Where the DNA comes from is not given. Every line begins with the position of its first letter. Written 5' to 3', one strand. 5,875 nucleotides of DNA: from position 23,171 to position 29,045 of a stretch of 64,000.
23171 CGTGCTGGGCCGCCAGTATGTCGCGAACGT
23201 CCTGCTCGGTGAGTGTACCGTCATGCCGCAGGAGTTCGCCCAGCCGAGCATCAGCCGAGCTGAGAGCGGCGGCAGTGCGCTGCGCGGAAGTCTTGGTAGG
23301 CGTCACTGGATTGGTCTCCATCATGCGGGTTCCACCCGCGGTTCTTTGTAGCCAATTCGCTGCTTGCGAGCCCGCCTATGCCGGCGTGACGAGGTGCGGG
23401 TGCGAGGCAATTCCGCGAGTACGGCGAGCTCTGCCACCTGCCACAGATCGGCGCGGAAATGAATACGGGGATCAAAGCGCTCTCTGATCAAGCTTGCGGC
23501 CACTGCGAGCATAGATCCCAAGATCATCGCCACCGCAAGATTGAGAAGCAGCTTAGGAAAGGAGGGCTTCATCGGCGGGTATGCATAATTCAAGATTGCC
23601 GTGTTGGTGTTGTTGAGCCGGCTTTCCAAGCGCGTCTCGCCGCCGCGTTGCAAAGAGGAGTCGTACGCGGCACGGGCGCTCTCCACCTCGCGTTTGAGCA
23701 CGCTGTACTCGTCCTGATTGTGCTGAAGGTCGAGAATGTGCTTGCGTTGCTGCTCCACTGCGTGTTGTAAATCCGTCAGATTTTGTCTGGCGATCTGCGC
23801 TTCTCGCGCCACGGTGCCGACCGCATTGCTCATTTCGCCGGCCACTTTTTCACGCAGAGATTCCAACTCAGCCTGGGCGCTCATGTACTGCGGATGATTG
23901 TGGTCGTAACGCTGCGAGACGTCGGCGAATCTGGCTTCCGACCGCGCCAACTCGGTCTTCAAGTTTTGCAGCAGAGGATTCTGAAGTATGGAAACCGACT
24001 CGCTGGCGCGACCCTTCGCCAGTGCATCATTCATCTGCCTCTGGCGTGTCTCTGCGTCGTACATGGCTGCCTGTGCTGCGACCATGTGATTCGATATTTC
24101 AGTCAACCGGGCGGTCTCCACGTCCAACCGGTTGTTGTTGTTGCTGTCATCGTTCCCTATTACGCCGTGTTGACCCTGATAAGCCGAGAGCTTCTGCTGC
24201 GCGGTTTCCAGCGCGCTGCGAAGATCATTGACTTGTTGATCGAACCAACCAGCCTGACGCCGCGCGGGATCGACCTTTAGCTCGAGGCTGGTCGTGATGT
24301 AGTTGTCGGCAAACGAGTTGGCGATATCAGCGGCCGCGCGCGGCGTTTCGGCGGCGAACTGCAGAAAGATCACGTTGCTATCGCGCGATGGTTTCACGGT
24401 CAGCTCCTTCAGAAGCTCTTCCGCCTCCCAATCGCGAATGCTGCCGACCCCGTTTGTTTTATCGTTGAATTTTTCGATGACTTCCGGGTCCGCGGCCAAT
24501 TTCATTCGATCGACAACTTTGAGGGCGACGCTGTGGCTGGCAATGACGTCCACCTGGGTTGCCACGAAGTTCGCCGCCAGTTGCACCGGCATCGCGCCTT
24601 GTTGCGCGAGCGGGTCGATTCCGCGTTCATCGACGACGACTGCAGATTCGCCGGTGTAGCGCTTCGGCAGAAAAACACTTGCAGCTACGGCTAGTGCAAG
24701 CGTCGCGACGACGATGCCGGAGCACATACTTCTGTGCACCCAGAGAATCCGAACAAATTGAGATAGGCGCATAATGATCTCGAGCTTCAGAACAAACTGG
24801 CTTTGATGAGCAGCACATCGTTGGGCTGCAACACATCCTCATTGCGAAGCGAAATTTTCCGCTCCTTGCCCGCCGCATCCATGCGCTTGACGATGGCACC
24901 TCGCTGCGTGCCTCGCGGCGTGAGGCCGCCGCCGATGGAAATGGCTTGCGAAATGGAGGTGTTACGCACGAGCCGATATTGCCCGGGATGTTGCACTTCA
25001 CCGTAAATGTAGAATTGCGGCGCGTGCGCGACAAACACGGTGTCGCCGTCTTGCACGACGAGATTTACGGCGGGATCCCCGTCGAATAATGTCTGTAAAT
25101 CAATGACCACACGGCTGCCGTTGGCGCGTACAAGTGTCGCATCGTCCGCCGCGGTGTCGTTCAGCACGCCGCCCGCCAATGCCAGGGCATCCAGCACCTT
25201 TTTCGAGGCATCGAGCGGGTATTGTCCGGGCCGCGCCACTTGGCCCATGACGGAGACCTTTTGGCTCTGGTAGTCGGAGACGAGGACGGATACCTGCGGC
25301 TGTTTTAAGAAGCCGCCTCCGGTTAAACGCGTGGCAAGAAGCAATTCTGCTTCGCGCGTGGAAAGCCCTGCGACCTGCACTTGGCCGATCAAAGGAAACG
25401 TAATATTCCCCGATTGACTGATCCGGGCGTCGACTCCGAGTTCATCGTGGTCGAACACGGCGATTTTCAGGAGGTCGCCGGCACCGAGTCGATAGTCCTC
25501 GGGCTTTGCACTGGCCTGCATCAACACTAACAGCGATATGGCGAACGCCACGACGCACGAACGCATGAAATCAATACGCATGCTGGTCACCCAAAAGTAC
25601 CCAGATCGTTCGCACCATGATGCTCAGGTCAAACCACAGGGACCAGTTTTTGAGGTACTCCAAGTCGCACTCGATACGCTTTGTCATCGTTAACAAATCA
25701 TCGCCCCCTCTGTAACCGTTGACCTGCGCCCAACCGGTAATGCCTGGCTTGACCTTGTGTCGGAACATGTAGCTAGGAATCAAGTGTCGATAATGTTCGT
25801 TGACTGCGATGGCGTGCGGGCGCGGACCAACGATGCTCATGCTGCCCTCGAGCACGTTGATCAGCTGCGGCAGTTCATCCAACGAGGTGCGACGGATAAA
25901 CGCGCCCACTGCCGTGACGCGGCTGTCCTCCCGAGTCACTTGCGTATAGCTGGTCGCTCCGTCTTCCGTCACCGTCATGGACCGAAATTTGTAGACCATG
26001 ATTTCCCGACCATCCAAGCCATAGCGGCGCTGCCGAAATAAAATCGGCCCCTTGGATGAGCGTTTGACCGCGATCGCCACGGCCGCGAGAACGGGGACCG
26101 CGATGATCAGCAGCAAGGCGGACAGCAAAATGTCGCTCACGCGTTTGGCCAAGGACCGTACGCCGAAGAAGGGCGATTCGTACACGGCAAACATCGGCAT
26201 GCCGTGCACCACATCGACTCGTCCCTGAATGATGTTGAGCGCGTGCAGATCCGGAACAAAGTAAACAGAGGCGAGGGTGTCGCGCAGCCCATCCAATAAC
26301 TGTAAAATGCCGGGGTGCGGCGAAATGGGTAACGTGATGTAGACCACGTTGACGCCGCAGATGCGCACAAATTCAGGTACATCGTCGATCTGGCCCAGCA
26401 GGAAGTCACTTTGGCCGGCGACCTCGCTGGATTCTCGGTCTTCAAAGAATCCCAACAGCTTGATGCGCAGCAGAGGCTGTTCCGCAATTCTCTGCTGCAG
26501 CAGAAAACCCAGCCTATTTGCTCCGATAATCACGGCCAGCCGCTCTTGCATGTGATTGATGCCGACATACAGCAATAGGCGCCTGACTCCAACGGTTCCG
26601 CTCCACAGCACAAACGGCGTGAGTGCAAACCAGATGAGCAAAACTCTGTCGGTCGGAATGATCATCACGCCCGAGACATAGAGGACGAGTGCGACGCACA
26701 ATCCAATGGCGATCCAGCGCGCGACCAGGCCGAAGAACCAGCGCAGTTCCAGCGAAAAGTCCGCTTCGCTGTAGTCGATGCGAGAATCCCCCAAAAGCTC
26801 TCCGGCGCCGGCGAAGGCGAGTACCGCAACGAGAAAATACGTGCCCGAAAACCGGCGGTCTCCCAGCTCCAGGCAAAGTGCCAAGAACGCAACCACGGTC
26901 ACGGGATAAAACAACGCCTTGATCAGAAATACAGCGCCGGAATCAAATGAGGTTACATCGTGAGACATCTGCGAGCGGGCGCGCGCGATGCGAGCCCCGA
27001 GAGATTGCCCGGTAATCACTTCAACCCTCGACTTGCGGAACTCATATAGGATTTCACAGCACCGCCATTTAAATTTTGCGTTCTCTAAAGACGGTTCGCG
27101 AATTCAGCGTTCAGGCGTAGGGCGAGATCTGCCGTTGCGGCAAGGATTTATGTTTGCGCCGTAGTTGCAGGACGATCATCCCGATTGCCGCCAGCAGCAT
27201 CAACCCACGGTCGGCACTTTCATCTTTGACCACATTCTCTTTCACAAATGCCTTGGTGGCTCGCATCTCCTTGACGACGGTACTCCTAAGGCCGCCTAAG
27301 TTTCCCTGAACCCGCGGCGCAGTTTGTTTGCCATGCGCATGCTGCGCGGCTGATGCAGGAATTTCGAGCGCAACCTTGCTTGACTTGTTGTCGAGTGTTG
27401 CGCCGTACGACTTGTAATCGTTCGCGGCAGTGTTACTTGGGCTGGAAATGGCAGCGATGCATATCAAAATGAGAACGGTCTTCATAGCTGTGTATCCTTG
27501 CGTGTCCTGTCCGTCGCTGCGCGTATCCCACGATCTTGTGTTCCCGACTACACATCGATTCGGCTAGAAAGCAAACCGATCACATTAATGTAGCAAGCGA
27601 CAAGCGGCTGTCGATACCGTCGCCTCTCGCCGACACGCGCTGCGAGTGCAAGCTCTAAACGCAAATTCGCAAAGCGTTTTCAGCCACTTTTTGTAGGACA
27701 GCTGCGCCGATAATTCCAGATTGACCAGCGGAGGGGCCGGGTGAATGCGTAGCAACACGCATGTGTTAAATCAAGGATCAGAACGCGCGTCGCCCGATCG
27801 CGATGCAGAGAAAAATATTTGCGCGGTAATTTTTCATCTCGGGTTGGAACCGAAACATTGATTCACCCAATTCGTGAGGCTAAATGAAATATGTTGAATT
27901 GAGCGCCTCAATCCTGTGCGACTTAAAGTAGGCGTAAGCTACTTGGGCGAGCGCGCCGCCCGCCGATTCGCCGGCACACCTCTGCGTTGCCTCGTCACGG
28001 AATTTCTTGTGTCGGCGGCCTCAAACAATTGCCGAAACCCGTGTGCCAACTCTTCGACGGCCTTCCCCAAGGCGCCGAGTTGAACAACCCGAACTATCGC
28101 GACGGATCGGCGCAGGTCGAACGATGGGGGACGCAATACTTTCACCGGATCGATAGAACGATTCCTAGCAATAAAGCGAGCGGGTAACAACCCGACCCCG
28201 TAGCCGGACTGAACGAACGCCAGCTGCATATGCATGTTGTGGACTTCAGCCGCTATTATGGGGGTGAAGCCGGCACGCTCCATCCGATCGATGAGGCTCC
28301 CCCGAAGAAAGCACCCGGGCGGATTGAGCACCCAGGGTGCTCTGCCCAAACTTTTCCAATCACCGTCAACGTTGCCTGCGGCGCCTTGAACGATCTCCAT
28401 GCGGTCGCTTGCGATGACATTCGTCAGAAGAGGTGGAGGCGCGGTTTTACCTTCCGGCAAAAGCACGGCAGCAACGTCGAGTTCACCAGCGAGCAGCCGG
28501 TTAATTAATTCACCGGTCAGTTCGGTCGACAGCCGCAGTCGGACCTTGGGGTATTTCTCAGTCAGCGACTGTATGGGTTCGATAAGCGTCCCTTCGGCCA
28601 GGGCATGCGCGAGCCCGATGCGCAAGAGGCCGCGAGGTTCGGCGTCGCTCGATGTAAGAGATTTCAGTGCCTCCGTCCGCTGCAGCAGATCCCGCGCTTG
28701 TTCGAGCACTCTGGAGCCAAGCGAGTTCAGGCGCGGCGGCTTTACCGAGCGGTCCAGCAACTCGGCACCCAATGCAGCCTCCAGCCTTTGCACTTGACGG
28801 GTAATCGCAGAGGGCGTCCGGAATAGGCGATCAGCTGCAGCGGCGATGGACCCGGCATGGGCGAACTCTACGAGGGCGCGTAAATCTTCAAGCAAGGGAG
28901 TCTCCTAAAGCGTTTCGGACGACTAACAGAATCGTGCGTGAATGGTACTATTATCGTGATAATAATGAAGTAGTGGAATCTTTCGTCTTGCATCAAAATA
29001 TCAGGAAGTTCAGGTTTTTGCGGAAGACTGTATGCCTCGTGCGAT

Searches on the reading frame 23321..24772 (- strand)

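Call 93: search_protein_families(library=pfam, proteins=[window:23321-24772:-], max_evalue=0.00001)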
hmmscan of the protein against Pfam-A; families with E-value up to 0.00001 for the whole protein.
window:23321-24772:- (483 aa): 2 families
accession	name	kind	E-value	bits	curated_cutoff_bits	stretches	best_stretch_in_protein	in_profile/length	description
PF13807.11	GNVR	-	4.1e-08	33.5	27.7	1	358-431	8-81/82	G-rich domain on putative tyrosine kinase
PF02706.20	Wzz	-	8.6e-07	29.6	25.5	1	3-88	5-89/91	Chain length determinant protein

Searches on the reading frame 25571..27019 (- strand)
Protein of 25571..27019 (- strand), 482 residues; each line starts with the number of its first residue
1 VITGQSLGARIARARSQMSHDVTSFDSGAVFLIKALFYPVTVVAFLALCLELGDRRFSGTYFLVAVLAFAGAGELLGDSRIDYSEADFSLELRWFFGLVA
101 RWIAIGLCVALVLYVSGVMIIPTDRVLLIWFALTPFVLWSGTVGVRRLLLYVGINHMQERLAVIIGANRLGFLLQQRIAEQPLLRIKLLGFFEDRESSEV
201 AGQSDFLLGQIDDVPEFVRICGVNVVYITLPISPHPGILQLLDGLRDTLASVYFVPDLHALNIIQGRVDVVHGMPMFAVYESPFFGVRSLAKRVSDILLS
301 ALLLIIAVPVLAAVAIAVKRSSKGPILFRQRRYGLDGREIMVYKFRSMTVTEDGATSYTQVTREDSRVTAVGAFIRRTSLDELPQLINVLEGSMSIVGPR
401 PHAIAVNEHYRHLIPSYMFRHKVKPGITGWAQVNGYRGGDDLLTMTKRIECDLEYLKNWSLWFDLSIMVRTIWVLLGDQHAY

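Call 93: search_protein_families(library=pfam, proteins=[window:25571-27019:-], max_evalue=0.00001)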
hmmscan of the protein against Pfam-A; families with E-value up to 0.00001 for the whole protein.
window:25571-27019:- (482 aa): 2 families
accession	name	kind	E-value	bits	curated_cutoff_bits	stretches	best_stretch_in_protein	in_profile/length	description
PF02397.22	Bac_transf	-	5e-67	225.3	27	1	292-476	1-178/179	Bacterial sugar transferase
PF13727.12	CoA_binding_3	-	1.3e-17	64.8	25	1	97-256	20-175/175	CoA-binding domain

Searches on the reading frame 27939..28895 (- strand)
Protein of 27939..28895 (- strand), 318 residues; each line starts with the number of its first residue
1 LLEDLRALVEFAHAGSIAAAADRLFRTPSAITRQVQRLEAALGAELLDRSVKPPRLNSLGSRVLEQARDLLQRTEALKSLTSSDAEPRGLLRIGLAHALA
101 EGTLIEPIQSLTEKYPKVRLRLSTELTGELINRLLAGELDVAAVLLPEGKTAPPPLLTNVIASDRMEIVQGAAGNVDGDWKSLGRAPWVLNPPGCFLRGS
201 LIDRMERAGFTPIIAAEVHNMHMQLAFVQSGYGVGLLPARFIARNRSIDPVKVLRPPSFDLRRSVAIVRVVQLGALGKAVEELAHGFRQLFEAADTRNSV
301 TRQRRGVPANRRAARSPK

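Call 93: search_protein_families(library=pfam, proteins=[window:27939-28895:-], max_evalue=0.00001)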
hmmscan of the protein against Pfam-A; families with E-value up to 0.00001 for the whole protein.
window:27939-28895:- (318 aa): 2 families
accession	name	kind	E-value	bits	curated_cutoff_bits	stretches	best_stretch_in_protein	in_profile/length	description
PF03466.25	LysR_substrate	-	2.2e-29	102.8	28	1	85-269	2-187/209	LysR substrate binding domain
PF00126.33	HTH_1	-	3.2e-15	56.2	26.6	1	2-58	1-57/60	Bacterial regulatory helix-turn-helix protein, lysR family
